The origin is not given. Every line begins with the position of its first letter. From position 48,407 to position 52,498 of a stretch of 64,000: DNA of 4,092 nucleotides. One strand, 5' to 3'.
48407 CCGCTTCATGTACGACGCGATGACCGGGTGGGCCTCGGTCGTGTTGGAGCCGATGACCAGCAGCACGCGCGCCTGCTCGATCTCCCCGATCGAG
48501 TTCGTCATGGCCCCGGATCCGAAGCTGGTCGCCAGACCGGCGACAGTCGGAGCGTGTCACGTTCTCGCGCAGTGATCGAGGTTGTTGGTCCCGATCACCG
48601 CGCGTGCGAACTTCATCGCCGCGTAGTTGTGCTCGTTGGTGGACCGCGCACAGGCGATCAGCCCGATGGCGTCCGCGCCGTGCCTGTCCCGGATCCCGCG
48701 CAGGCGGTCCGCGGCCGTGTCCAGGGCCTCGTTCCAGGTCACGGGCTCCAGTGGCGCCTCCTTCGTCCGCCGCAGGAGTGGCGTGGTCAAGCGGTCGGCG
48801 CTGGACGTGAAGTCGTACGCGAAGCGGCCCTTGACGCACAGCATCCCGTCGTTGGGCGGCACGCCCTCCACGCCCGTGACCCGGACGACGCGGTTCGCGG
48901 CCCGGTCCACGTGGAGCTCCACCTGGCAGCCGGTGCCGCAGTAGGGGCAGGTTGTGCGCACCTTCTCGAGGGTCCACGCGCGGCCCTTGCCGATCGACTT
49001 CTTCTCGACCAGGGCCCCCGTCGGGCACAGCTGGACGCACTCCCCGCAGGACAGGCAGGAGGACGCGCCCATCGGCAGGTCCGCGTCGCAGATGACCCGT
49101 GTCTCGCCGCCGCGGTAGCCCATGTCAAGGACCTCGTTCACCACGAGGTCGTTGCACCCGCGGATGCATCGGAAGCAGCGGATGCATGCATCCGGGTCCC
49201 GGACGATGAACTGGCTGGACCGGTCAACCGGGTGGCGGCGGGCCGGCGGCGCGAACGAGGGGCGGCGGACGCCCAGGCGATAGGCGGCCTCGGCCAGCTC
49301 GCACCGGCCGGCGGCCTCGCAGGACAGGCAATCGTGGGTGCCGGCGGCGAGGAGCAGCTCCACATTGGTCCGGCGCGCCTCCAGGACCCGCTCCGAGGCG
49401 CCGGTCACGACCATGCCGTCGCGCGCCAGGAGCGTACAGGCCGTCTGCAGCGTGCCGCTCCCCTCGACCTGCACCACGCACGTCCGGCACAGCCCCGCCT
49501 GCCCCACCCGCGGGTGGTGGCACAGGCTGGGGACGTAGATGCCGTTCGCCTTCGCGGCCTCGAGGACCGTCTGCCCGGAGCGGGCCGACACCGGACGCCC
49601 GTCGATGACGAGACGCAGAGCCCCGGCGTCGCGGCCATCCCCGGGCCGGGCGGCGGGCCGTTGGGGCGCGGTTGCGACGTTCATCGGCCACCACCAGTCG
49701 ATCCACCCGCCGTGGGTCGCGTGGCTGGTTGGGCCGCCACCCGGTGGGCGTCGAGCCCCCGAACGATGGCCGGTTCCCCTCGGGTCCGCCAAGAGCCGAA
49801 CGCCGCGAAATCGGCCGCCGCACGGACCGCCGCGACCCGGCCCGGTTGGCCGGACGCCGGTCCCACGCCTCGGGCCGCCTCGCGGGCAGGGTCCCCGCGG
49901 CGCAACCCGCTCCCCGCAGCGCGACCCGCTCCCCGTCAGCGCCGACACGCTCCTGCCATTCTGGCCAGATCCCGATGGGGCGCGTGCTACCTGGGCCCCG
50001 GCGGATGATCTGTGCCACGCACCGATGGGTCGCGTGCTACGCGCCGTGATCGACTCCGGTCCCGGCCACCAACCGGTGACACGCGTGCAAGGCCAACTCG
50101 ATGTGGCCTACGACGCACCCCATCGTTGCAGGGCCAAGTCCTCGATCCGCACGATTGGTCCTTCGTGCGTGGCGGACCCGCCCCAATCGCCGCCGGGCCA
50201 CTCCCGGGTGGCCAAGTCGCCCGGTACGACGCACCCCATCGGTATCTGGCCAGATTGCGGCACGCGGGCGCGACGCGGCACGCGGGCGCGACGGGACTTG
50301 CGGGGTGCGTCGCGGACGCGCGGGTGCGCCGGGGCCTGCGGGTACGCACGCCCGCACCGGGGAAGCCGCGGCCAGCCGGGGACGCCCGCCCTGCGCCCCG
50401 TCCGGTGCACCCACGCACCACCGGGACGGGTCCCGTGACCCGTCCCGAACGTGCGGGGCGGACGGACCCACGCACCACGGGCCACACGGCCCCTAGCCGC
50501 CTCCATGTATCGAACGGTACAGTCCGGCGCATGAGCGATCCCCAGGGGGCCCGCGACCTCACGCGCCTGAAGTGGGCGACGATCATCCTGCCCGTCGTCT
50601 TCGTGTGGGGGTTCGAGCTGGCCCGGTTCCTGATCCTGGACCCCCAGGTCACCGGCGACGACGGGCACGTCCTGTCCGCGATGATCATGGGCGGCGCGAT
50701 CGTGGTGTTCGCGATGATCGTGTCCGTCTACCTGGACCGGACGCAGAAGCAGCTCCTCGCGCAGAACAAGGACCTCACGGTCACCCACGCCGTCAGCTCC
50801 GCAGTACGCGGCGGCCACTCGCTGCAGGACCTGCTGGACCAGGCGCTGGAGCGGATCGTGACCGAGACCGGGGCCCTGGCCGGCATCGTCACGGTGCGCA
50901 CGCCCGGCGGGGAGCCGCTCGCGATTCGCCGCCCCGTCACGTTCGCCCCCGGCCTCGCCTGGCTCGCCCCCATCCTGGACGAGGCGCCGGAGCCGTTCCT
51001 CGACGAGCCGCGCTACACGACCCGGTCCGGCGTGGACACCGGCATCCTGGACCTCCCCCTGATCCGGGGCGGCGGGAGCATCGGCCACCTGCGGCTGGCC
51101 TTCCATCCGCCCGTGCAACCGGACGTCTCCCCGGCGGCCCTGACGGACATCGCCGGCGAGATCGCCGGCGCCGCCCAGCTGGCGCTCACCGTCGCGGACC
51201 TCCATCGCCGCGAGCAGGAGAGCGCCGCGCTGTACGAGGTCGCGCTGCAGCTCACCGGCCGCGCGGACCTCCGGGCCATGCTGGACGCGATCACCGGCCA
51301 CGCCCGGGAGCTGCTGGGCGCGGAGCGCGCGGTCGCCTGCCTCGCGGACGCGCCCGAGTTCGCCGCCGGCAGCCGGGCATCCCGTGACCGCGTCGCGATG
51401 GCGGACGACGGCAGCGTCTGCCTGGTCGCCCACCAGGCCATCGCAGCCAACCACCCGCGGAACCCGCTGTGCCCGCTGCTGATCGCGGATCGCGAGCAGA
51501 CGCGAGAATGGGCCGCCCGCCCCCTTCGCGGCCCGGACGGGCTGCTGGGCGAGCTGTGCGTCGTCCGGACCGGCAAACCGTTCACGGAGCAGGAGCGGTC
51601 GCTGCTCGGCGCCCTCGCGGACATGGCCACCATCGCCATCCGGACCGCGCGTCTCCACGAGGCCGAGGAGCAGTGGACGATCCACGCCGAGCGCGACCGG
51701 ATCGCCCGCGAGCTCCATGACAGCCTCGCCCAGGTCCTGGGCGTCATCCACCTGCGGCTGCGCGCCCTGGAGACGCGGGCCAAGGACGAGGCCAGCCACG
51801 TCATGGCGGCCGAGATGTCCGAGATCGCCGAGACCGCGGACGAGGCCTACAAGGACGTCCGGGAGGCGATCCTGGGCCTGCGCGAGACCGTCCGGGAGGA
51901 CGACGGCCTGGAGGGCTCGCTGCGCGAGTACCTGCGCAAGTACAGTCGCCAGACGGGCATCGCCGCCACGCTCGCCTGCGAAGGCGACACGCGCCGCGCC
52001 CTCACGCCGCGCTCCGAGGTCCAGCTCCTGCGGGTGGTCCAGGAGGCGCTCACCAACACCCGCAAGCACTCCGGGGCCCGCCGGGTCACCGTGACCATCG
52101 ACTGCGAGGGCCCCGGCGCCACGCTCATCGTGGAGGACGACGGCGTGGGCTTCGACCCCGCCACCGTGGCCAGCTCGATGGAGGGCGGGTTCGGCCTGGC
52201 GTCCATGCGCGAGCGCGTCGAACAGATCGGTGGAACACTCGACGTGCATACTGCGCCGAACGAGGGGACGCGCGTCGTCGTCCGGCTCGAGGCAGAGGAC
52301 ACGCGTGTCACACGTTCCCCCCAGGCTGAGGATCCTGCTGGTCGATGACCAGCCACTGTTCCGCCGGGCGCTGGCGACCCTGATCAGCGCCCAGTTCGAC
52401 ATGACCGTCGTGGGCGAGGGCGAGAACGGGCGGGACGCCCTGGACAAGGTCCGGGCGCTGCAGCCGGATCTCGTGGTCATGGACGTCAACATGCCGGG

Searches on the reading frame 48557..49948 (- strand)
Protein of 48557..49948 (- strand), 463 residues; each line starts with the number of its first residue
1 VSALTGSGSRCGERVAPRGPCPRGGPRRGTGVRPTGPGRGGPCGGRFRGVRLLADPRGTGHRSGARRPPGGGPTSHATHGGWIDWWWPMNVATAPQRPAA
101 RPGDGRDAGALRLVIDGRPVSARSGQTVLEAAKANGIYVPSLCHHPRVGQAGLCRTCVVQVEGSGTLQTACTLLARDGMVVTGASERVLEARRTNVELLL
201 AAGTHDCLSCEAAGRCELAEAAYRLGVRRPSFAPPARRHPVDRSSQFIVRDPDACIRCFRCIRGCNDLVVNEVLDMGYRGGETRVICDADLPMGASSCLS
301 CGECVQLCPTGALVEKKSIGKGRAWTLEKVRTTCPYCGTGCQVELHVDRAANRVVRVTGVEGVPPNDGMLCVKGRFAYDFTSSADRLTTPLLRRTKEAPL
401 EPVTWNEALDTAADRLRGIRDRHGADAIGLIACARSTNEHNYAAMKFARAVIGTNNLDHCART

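Call 63: search_protein_families(library=pfam, proteins=[window:48557-49948:-], max_evalue=0.0001)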
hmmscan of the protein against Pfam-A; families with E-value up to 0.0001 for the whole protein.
window:48557-49948:- (463 aa): 7 families
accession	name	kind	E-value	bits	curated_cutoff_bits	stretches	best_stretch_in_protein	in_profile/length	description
PF13510.11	Fer2_4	-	2e-19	69.9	22.8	1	111-184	4-80/82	2Fe-2S iron-sulfur cluster binding domain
PF04879.21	Molybdop_Fe4S4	-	1.3e-15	57.5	22.7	1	328-381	2-53/55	Molybdopterin oxidoreductase Fe4S4 domain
PF10588.14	NADH-G_4Fe-4S_3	-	6.9e-13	48.3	27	1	192-229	1-38/40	NADH-ubiquinone oxidoreductase-G iron-sulfur binding region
PF00384.28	Molybdopterin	-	1.2e-10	41.4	24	1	386-462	1-80/353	Molybdopterin oxidoreductase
PF12838.12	Fer4_7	-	6.7e-07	30.1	27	1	255-312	2-52/52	4Fe-4S dicluster domain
PF13187.11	Fer4_9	-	2.9e-06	27.6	27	1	254-312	1-51/52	4Fe-4S dicluster domain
PF22117.2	Fer4_Nqo3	-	1.1e-05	25.9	27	1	248-313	4-66/67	NADH-quinone oxidoreductase subunit 3, ferredoxin-like domain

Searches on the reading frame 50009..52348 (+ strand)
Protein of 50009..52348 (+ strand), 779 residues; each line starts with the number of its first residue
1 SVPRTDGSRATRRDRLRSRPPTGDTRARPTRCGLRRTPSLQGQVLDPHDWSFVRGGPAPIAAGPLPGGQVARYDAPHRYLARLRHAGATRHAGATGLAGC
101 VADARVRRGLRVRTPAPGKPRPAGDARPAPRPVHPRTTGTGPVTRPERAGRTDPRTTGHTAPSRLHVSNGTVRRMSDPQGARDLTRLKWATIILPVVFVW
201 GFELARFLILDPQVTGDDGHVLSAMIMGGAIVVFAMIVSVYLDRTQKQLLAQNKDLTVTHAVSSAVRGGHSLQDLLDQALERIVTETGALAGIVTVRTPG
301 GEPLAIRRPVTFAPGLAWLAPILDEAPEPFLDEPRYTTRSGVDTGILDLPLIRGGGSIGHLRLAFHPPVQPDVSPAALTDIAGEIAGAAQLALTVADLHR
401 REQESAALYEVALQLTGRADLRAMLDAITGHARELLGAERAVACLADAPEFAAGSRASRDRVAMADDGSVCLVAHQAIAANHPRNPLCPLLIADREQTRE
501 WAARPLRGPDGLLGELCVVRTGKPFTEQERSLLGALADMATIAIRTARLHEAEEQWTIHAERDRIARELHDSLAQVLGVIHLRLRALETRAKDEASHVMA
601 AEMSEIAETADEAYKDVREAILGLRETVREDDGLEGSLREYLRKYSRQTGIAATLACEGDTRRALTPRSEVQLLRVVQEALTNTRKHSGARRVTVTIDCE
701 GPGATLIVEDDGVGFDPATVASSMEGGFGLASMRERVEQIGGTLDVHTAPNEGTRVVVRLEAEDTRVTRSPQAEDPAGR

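Call 7: search_protein_families(library=pfam, proteins=[window:50009-52348:+])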
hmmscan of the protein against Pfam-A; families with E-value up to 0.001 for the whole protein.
window:50009-52348:+ (779 aa): 6 families
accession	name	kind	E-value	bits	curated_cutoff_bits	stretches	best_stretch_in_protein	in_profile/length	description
PF02518.31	HATPase_c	-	1.8e-16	61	26.4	1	670-762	3-109/111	Histidine kinase-, DNA gyrase B-, and HSP90-like ATPase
PF07730.19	HisKA_3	-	8.7e-15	55.5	24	1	561-627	1-66/68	Histidine kinase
PF01590.32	GAF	-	4.5e-11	43.8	22.4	1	420-544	1-133/133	GAF domain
PF13185.12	GAF_2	-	5.9e-10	39.9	28.6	1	419-544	2-135/136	GAF domain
PF13581.12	HATPase_c_2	-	5.3e-06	26.9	27.4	1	667-758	25-125/127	Histidine kinase-like ATPase domain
PF13492.12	GAF_3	-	1.5e-05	25.9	27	0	422-545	3-128/129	GAF domain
